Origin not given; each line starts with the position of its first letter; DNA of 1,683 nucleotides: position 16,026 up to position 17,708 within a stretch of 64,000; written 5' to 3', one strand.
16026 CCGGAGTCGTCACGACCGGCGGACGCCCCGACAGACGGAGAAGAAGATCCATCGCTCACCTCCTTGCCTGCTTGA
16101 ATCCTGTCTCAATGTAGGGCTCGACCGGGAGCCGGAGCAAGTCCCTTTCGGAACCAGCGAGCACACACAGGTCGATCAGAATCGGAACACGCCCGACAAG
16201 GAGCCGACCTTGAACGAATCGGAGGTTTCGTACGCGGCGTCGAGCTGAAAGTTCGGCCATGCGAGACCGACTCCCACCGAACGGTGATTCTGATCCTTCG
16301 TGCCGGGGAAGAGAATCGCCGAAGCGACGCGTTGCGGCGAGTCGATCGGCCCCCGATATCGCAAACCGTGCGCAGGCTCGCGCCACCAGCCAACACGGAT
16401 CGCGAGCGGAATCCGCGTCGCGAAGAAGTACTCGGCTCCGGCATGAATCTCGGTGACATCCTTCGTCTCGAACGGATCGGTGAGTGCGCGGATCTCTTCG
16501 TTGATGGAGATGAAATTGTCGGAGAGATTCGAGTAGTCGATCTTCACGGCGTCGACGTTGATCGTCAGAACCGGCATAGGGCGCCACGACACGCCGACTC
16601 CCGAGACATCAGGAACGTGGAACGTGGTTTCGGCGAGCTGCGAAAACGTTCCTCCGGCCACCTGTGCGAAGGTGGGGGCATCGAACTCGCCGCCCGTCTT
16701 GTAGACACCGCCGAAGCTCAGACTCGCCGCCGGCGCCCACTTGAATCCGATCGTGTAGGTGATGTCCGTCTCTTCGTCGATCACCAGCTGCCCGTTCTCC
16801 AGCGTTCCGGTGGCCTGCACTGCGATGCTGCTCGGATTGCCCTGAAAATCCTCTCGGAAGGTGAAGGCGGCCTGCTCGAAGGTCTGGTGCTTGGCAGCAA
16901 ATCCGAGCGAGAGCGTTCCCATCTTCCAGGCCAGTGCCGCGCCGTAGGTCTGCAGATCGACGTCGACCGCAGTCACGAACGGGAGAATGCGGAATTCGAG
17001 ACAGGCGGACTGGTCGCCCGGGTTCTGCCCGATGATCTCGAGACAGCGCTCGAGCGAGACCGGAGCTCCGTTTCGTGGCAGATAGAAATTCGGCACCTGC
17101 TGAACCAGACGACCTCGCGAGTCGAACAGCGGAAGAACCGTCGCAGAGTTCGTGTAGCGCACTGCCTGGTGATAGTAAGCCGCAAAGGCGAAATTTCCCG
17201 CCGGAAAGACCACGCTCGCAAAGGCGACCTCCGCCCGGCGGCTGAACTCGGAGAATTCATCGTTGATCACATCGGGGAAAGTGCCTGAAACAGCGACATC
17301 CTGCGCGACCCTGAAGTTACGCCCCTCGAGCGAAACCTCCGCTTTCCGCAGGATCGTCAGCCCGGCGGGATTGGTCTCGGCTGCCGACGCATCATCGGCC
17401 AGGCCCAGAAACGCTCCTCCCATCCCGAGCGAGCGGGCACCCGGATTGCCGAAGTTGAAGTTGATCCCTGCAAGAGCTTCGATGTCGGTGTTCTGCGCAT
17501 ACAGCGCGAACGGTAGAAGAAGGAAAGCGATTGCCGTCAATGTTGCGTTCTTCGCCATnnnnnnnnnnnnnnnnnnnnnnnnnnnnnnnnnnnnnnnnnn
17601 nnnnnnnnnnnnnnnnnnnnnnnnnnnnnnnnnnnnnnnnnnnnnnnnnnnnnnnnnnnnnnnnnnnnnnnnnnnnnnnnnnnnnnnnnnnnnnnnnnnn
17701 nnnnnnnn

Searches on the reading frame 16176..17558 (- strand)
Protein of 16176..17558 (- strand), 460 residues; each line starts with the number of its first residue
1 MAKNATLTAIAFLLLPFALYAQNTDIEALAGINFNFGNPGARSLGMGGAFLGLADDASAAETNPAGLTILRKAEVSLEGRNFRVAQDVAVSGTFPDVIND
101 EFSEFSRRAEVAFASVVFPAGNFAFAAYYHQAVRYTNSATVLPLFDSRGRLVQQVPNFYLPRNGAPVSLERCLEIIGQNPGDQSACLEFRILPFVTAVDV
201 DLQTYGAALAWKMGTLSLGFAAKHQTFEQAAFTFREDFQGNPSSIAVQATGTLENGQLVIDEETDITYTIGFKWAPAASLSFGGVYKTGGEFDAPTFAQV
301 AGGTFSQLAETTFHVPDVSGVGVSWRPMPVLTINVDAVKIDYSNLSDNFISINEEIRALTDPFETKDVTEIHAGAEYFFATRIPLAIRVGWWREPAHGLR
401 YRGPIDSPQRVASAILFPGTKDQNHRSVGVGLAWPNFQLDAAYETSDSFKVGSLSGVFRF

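Call 88: search_protein_families(library=pfam, proteins=[window:16176-17558:-], max_evalue=0.01)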
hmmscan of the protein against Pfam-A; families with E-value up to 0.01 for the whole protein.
window:16176-17558:- (460 aa): 1 family
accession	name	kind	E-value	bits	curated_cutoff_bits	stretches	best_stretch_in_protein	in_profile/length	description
PF03349.22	Toluene_X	-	6e-10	38.6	29.7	1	204-443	141-379/421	Outer membrane protein transport protein (OMPP1/FadL/TodX)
